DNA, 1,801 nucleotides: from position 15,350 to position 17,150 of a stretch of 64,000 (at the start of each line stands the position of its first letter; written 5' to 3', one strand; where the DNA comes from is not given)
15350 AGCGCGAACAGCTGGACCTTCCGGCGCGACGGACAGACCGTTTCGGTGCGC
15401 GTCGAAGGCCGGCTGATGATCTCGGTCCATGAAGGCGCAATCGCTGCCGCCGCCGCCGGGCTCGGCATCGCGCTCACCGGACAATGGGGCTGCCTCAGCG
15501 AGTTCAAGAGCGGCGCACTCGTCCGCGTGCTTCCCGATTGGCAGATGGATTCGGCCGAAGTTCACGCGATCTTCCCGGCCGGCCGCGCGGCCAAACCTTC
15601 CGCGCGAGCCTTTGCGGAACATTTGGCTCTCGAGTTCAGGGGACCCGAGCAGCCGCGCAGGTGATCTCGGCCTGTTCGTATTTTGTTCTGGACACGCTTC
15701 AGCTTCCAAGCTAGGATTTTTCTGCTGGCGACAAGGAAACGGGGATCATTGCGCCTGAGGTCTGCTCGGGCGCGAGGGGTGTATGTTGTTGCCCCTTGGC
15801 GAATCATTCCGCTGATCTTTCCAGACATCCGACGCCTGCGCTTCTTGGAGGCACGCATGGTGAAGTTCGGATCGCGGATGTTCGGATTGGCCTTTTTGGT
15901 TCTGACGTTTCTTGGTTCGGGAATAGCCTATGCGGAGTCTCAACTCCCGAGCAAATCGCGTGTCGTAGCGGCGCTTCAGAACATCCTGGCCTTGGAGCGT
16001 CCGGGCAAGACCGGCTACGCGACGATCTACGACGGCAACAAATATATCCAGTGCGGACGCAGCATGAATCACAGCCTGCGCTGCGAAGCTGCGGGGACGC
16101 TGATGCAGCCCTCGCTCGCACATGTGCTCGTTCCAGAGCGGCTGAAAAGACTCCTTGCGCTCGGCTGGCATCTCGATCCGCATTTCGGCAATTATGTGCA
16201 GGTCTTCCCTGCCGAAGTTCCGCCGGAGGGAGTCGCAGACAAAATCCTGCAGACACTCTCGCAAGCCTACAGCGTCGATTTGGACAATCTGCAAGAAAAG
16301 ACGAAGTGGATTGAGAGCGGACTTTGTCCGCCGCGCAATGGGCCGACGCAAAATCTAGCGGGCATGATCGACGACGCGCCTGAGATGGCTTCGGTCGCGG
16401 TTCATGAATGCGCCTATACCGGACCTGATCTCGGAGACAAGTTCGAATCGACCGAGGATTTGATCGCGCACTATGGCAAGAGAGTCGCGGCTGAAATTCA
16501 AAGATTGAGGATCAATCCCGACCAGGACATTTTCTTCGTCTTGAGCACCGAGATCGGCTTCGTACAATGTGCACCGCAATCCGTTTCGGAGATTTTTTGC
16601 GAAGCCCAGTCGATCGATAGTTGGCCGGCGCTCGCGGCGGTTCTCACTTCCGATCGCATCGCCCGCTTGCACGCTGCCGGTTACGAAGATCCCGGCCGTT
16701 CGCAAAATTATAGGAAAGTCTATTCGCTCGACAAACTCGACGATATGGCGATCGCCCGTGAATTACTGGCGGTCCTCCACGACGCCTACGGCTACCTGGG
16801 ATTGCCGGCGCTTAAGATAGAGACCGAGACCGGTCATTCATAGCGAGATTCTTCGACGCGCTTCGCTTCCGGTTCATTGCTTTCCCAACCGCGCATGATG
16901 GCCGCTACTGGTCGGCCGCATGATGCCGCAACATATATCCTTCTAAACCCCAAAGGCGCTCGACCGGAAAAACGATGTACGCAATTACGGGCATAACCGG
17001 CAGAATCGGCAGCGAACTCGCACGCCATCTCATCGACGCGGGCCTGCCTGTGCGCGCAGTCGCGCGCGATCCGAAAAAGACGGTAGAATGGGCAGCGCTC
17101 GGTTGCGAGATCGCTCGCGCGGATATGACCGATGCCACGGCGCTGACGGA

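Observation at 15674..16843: LexA-boxed promoter drives a secreted protein with two tandem TY-Chap-like domains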

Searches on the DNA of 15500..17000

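Call 73: search_rna_families(source=window, start=15500, end=17000, threshold=evalue, max_evalue=1)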
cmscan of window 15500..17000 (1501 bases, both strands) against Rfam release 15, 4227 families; matches with E-value up to 1: 0.
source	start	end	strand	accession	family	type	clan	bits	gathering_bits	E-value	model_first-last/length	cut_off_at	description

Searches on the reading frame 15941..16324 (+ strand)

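Call 35: search_protein_families(library=pfam, proteins=[window:15941-16324:+], max_evalue=10)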
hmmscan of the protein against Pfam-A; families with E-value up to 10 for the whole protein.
window:15941-16324:+ (128 aa): 1 family
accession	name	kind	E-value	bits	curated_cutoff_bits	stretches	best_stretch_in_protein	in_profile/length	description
PF22552.1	TY-Chap3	-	1.5e-05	26.1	27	1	29-113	30-112/117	T3SS (YopN, CesT) and YbjN peptide-binding chaperone 3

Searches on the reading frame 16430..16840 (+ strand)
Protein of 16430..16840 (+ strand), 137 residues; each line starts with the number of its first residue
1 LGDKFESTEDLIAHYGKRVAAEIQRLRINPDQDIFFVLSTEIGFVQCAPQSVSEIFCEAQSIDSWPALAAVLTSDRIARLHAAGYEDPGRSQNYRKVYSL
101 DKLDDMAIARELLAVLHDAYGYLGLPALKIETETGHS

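Call 35: search_protein_families(library=pfam, proteins=[window:16430-16840:+], max_evalue=10)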
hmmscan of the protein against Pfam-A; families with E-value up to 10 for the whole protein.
window:16430-16840:+ (137 aa): 1 family
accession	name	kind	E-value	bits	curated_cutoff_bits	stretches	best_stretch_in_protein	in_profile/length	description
PF22552.1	TY-Chap3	-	2e-05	25.7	27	1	17-121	8-110/117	T3SS (YopN, CesT) and YbjN peptide-binding chaperone 3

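Call 57: predict_structure(alignment_id=A2)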
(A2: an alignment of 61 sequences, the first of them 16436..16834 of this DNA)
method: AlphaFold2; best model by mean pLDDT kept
length: 133 residues; sequences in the alignment: 61
mean_pLDDT: 94.9   pTM: 0.89
mean pLDDT of the five models: 94.9, 95.0, 94.9, 94.3, 93.8
residues with pLDDT >= 90: 123; 70-90: 8; 50-70: 2; < 50: 0
segments of 3 or more residues with pLDDT < 50: none
pLDDT, mean of each block of 10 residues (from residue 1): 91 98 95 95 96 97 95 98 91 97 98 97 94 74
secondary structure, 60 per line:
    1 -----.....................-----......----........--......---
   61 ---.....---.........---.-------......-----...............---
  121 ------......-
elements in order: H6-26 E32-37 E42-49 E52-57 H64-68 H72-80 E92-97 H103-117 E127-132

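Call 60: fold_search(model_id=the predicted structure, library=pdb)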
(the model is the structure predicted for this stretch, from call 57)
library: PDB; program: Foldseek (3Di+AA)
matches with E <= 10: 709; with E <= 0.001: 0
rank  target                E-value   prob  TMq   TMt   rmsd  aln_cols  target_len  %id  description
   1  1k6z_A                1.4e-02  0.87  0.41  0.44   7.5       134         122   11  Crystal Structure of the Yersinia Secretion Chaperone SycE (released 2001-10-31)
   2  5z38_A                2.2e-02  0.60  0.30  0.28   7.9       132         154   10  Crystal structure of CsrA bound to CesT (released 2018-04-04)
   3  1n5b_B                2.8e-02  0.85  0.42  0.45   7.4       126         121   13  Crystal Structure Of The Yersinia enterocolitica Molecular Chaperone Syce (released 2002-11-20)
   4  5z38_C                3.9e-02  0.44  0.29  0.26   9.5       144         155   13  Crystal structure of CsrA bound to CesT (released 2018-04-04)
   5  4gf3_A                4.1e-02  0.84  0.37  0.39   5.6        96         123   10  Structure of a SycH-YopH Chaperone-Effector Complex (released 2013-03-27)
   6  1jya_B                4.4e-02  0.66  0.39  0.42   8.3       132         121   12  Crystal Structure of SycE (released 2001-10-31)
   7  8e9b_D                4.7e-02  0.85  0.44  0.23   5.3       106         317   16  Cryo-EM structure of S. pombe Arp2/3 complex in the branch junction (released 2023-02-01)
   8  8p94_D                5.0e-02  0.89  0.45  0.24   5.6       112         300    9  Cryo-EM structure of cortactin stabilized Arp2/3-complex nucleated actin branches (released 2024-01-03)
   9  8uxw_D                5.0e-02  0.75  0.38  0.21   6.1       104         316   16  Arp2/3 branch junction complex, ADP state (released 2024-01-31)
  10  1k6z_B                5.4e-02  0.80  0.41  0.44   7.2       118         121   14  Crystal Structure of the Yersinia Secretion Chaperone SycE (released 2001-10-31)
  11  1n5b_A                5.4e-02  0.72  0.42  0.43   7.7       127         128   12  Crystal Structure Of The Yersinia enterocolitica Molecular Chaperone Syce (released 2002-11-20)
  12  5z38_D                5.7e-02  0.84  0.38  0.35   5.8        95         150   10  Crystal structure of CsrA bound to CesT (released 2018-04-04)
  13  7eva                  5.7e-02  0.72  0.36  0.40   6.5        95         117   13  Structure of molecular chaperone SycE of Yersinia enterocolitica (released 2022-05-25)
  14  1n5b_C                6.9e-02  0.66  0.41  0.44   7.2       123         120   13  Crystal Structure Of The Yersinia enterocolitica Molecular Chaperone Syce (released 2002-11-20)
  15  1l2w_F                7.9e-02  0.60  0.40  0.43   8.1       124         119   12  Crystal Structure of the Yersinia Virulence Effector YopE Chaperone-binding Domain in Complex with its Secretion Chape (released 2002-06-12)
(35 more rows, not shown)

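Call 68: search_solved_structures(query=A2, max_evalue=10)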
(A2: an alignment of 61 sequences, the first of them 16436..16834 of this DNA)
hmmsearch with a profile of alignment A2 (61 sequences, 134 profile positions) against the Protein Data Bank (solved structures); distinct sequences matched with E-value up to 10: 28.
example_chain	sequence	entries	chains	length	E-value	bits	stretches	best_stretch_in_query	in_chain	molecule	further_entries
8gsb_H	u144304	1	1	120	0.1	15.8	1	51-103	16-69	heavy chain of VacBB-665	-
9wlb_H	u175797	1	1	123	0.29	14.3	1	51-104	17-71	CT1-1 Fab heavy chain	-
7zf5_D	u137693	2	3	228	0.31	14.2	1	51-101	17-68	Omi-12 heavy chain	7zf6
9wla_H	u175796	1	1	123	0.31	14.2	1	51-104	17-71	CT1-5 Fab heavy chain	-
7tb8_H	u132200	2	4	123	0.32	14.2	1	51-104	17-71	The heavy chain of SARS-CoV-2 antiboddy antibody B1-182.1 | heavy chain of antibody B1-182.1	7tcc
2rsd_A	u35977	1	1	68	0.37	13.9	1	47-75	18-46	E3 SUMO-protein ligase SIZ1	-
6mg7_H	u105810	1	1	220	0.47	13.6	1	51-104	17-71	CH54 Fab heavy chain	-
36bb_H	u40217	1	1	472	0.55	13.4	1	51-103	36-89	Ab#10-M30W-S94M heavy chain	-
7k45_H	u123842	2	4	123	0.55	13.4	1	51-104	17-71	S2E12 neutralizing antibody Fab fragment (heavy chain)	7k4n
8bg8_H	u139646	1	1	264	0.64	13.2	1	51-111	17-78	pT1696 Fab heavy chain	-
7s5q_B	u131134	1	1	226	0.76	12.9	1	51-104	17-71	CS44 Heavy chain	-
7x91_H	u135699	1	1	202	0.83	12.8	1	51-101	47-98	An Fv-clasp version of the Ab496 heavy chain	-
7s5r_B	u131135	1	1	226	0.88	12.7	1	51-104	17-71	CV07-287 Heavy chain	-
8tc7_A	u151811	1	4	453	0.94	12.7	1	16-48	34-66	Asparagine--tRNA ligase, cytoplasmic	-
8hgl_H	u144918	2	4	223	0.97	12.6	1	51-101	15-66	NIV-11 Fab heavy chain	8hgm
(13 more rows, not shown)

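Call 75: fold_search(model_id=the predicted structure, library=viral)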
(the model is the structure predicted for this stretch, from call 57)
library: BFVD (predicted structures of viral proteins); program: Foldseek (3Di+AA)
matches with E <= 10: 744; with E <= 0.001: 0
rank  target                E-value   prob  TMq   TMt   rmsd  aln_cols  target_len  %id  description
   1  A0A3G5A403            1.5e-02  0.99  0.58  0.52   3.7       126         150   12  Uncharacterized protein [Harvfovirus sp.]
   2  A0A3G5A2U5            1.6e-02  0.96  0.51  0.46   5.8       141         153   11  Uncharacterized protein [Harvfovirus sp.]
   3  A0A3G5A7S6            2.2e-02  0.57  0.39  0.32   9.8       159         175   12  Uncharacterized protein [Hyperionvirus sp.]
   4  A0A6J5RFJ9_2          4.7e-02  0.13  0.20  0.04  13.6       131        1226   11  Large polyvalent protein associated domain-containing protein [uncultured Caudovirales phage]
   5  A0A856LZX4            8.9e-02  0.80  0.48  0.34   6.7       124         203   10  (no name in the UniProt tables at hand)
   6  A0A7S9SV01            9.5e-02  0.44  0.41  0.28   6.2       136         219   11  (no name in the UniProt tables at hand)
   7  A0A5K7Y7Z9            1.0e-01  0.25  0.30  0.14  11.3       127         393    9  DNA-directed RNA polymerase RPB3-11 homolog [Abalone asfa-like virus]
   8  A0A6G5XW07            1.2e-01  0.20  0.32  0.31  10.8       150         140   14  (no name in the UniProt tables at hand)
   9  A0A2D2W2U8            1.4e-01  0.94  0.46  0.24   3.3        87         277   11  Uncharacterized protein [Stenotrophomonas phage vB_SmaS_DLP_5]
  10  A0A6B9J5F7            1.6e-01  0.51  0.35  0.29   6.6       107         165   14  Uncharacterized protein [Vibrio phage vB_VchM_Kuja]
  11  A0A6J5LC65            1.6e-01  0.09  0.15  0.05  10.0        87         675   17  Uncharacterized protein [uncultured Caudovirales phage]
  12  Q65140                1.8e-01  0.35  0.36  0.33   5.3       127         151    6  Protein A151R [African swine fever virus (strain Badajoz 1971 Vero-adapted)]
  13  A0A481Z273            1.8e-01  0.09  0.20  0.12  12.4       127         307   12  Proliferating cell nuclear antigen [Pithovirus LCPAC101]
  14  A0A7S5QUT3            1.9e-01  0.47  0.44  0.10  10.3       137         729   14  (no name in the UniProt tables at hand)
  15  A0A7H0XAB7            2.1e-01  0.10  0.28  0.21  13.2       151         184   10  (no name in the UniProt tables at hand)
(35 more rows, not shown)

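Call 78: search_protein_representatives(alignment_id=A2)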
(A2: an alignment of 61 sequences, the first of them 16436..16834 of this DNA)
Query: 61 sequences, 134 profile positions. Proteins with E-value up to 0.001 (for the whole library): 703; up to 1e-10: 165; up to 1e-30: 46. The best 150 are listed.
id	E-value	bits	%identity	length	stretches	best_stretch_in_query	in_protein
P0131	1.2e-96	336.0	-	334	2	3-133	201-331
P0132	4.9e-84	295.2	-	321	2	3-132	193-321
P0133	1.7e-74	264.4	-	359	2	4-133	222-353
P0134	5.0e-67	240.2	-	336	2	4-132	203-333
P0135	1.3e-65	235.6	-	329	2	4-132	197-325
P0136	2.8e-64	231.3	-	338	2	3-131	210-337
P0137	2.1e-63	228.5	-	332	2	3-132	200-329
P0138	5.4e-62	223.9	-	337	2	3-133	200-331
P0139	3.3e-59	214.9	-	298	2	3-91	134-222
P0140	4.0e-59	214.6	-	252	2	9-133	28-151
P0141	1.3e-58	213.0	-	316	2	4-132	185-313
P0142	2.1e-56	205.8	-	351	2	3-131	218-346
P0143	3.5e-56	205.1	-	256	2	3-132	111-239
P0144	5.2e-54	198.0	-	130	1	4-131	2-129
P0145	3.1e-50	185.8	-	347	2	11-132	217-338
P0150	1.3e-46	174.1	-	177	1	7-132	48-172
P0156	1.4e-44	167.5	-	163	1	3-133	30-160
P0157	2.2e-44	166.9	-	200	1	3-132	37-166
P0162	4.0e-36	140.1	-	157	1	3-132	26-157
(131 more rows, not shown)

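Call 80: find_encoding_contigs(protein=P0157, flank=1500, max_places=3)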
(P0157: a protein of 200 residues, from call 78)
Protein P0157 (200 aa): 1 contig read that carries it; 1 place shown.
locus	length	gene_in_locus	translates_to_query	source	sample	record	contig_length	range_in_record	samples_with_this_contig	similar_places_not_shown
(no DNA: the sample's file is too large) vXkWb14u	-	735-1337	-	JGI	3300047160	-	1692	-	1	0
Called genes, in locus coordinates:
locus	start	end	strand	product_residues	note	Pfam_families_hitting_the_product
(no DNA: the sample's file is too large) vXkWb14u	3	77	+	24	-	?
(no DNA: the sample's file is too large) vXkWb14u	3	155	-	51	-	?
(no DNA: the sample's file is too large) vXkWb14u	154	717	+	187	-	-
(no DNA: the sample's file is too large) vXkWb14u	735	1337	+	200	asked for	PF22552:TY-Chap3 (weak)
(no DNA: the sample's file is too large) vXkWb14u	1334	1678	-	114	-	PF00691:OmpA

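Call 81: find_encoding_contigs(protein=P0156, flank=1500, max_places=3)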
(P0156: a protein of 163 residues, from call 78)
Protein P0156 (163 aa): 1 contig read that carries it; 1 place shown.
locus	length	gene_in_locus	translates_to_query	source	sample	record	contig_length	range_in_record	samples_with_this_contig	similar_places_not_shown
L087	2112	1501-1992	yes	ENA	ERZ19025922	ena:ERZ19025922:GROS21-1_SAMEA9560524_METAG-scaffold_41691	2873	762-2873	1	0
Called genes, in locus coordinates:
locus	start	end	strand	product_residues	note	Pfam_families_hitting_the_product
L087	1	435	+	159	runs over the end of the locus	PF13564:DoxX_2 (weak)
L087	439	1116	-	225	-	PF02586:SRAP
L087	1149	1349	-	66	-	-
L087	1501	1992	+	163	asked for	-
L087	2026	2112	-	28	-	?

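Call 82: find_encoding_contigs(protein=P0162, flank=1500, max_places=3)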
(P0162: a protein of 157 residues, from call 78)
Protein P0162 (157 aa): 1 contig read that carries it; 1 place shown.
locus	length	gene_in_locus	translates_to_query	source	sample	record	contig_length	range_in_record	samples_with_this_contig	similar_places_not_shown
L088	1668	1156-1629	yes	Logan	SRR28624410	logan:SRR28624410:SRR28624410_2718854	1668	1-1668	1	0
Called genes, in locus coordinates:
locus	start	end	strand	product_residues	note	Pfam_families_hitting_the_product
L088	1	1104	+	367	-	?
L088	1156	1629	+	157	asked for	-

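Call 83: find_encoding_contigs(protein=P0150, flank=1500, max_places=3)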
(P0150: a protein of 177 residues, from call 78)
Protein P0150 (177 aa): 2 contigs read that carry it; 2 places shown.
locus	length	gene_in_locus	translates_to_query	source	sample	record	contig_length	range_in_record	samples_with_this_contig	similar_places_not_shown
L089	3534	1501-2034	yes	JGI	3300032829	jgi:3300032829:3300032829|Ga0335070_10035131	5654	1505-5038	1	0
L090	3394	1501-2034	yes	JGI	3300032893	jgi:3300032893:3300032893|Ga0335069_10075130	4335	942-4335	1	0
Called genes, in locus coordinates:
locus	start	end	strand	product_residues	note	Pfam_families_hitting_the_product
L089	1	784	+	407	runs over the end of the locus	-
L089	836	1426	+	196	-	-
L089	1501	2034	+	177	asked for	PF22552:TY-Chap3 (weak)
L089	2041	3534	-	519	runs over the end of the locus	PF00117:GATase, PF07722:Peptidase_C26 (weak), PF02540:NAD_synthase (faint), PF03054:tRNA_Me_trans (faint), PF00958:GMP_synt_C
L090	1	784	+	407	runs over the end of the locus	-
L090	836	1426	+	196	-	-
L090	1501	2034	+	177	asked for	PF22552:TY-Chap3 (weak)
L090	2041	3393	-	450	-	?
